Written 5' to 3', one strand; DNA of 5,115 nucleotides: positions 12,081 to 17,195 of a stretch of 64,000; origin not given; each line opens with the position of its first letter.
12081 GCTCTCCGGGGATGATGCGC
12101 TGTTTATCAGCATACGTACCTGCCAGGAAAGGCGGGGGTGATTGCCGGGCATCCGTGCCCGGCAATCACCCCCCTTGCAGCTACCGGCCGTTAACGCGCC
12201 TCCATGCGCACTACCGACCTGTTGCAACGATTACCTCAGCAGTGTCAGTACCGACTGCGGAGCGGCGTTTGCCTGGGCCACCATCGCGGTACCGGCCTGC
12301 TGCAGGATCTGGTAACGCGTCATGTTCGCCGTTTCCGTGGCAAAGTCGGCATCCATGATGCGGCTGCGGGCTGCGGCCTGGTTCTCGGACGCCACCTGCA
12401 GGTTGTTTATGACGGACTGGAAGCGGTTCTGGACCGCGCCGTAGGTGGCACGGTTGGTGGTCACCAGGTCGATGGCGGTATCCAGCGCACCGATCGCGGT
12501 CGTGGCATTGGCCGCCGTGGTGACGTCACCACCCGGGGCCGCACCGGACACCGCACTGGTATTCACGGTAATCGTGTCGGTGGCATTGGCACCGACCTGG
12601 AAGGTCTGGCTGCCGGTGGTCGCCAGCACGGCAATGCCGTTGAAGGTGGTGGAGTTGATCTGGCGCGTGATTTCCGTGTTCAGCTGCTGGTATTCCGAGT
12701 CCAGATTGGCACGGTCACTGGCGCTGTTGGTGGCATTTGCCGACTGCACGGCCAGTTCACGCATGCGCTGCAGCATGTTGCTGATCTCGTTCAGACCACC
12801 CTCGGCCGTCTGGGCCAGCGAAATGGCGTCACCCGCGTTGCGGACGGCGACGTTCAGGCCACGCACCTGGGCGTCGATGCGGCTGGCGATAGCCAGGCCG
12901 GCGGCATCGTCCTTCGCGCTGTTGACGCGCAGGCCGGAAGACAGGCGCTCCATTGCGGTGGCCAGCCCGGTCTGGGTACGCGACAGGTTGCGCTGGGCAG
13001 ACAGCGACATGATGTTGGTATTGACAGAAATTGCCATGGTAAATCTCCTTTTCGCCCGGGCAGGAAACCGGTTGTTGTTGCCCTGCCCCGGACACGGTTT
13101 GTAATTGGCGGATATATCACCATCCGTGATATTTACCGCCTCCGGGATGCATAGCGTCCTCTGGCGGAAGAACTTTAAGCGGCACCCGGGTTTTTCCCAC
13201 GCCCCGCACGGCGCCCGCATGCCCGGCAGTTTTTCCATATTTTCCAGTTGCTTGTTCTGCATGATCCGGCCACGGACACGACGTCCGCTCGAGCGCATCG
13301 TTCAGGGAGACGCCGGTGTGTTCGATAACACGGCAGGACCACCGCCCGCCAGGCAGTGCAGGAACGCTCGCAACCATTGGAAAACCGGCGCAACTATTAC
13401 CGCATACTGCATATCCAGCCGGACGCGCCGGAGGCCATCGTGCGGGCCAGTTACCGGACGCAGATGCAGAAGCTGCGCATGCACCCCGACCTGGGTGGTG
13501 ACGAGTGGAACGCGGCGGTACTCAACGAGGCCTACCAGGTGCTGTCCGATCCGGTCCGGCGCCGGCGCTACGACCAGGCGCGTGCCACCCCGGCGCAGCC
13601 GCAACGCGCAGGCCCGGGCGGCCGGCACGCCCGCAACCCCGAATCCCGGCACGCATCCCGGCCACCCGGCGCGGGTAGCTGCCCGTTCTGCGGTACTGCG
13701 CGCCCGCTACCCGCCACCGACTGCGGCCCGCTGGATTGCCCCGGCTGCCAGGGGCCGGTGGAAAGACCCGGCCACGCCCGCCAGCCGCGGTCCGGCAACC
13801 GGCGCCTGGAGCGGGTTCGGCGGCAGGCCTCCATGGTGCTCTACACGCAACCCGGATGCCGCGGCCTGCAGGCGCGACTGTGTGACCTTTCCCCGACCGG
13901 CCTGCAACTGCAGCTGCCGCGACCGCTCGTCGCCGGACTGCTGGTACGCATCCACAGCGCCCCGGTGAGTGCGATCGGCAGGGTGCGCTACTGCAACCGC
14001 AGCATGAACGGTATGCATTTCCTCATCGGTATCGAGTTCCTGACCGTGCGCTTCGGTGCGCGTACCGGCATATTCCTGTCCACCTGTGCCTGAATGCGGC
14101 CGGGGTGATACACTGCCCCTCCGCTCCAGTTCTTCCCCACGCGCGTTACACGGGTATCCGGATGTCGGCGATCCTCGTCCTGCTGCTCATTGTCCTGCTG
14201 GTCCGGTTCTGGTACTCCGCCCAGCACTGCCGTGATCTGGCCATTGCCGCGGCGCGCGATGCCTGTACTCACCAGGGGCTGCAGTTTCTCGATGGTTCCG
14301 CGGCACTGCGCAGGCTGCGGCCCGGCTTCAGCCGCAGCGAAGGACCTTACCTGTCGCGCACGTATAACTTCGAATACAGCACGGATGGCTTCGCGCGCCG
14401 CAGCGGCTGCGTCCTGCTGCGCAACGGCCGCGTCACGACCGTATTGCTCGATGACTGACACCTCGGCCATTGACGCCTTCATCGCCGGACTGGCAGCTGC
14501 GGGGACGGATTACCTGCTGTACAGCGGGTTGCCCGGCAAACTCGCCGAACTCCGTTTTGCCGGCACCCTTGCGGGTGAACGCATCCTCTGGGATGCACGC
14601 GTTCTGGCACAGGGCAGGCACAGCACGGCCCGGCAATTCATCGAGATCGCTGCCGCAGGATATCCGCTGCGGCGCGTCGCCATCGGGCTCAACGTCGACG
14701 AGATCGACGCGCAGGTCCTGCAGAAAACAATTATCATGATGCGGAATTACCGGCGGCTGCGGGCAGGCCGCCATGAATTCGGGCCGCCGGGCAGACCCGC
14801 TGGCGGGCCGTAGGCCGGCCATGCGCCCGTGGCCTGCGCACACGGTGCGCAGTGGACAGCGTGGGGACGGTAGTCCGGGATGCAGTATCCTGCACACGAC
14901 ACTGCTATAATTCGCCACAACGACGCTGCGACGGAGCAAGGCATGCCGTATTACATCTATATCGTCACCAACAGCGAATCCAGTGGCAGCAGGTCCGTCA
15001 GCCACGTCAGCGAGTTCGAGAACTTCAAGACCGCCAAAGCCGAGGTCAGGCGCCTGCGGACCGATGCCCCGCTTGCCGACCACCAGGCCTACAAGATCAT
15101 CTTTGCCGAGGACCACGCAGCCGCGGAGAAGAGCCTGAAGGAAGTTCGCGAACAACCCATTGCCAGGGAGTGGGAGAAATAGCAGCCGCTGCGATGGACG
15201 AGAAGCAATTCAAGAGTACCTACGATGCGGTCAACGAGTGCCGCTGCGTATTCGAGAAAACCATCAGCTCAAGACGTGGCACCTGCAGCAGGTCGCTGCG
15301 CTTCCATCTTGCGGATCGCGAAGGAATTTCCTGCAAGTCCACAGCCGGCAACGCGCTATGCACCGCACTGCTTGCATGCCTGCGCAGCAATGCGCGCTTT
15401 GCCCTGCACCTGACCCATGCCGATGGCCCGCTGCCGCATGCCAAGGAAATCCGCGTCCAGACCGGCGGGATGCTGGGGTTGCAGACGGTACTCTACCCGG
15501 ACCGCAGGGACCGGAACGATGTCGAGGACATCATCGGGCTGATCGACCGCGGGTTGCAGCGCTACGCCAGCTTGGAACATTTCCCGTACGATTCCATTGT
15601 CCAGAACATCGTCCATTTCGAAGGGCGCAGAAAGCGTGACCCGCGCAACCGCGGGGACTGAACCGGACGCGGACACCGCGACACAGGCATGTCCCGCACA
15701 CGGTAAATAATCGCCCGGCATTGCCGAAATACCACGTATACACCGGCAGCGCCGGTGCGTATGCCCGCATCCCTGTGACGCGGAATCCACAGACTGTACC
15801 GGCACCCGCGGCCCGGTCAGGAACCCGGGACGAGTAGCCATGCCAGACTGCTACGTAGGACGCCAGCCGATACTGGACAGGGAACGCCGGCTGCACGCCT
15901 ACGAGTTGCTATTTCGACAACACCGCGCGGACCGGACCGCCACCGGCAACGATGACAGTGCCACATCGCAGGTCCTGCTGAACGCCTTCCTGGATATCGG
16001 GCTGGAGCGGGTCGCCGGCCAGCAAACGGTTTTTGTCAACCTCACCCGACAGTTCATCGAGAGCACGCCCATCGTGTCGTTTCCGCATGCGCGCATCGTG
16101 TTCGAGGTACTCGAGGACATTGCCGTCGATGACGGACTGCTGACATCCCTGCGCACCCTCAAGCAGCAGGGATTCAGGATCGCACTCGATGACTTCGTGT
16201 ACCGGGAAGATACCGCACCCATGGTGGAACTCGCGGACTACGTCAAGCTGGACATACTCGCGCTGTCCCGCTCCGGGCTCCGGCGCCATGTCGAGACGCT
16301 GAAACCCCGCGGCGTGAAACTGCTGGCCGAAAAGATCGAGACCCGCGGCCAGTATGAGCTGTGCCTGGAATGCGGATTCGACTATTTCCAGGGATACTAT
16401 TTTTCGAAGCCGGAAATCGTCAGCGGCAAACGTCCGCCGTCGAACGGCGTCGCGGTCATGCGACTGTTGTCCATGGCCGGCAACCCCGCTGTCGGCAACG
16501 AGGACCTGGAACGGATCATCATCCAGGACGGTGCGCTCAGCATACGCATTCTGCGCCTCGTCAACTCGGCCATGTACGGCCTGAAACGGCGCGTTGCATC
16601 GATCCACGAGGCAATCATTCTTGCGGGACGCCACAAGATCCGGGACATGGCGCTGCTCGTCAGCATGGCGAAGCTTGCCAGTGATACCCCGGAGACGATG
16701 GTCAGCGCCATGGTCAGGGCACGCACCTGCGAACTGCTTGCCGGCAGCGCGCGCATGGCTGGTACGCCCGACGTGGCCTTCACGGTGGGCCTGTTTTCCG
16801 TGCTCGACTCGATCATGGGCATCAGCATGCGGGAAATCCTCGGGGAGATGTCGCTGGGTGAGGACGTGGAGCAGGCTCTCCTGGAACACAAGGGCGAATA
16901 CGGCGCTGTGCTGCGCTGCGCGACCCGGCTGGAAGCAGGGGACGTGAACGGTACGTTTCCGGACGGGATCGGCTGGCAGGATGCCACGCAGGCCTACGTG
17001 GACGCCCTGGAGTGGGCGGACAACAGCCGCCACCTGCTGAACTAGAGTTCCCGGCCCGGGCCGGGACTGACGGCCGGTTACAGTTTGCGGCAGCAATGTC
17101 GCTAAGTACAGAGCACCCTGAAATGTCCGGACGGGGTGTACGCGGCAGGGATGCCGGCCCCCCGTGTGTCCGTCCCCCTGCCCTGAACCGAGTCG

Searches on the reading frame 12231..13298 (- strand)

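Call 23: search_protein_families(library=pfam, proteins=[window:12231-13298:-], max_evalue=0.000001)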
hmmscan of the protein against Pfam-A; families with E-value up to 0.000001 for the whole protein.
window:12231-13298:- (355 aa): 2 families
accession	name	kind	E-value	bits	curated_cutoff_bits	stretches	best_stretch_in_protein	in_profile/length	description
PF00669.25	Flagellin_N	-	2.9e-40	138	26.6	1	92-228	1-137/139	Bacterial flagellin N-terminal helical region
PF00700.27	Flagellin_C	-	3e-25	88.8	23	1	270-354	2-86/86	Bacterial flagellin C-terminal helical region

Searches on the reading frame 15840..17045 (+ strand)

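Call 11: search_protein_families(library=ncbifam, proteins=[window:15840-17045:+], max_evalue=0.001)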
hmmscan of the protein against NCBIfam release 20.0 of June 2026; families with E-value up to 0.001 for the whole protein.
window:15840-17045:+ (401 aa): 3 families
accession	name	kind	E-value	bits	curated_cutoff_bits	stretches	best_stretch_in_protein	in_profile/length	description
NF052265.1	EAL_dom_RimA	equivalog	5e-11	42.3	430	1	70-193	100-235/248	S6 modification regulatory phosphodiesterase RimA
NF007839.0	PRK10551.1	equivalog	3.1e-06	26.1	461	1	82-193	380-502/518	cyclic di-GMP phosphodiesterase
NF008807.1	PRK11829.1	equivalog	1.2e-05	23.7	733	1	92-191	541-652/670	biofilm formation regulator HmsP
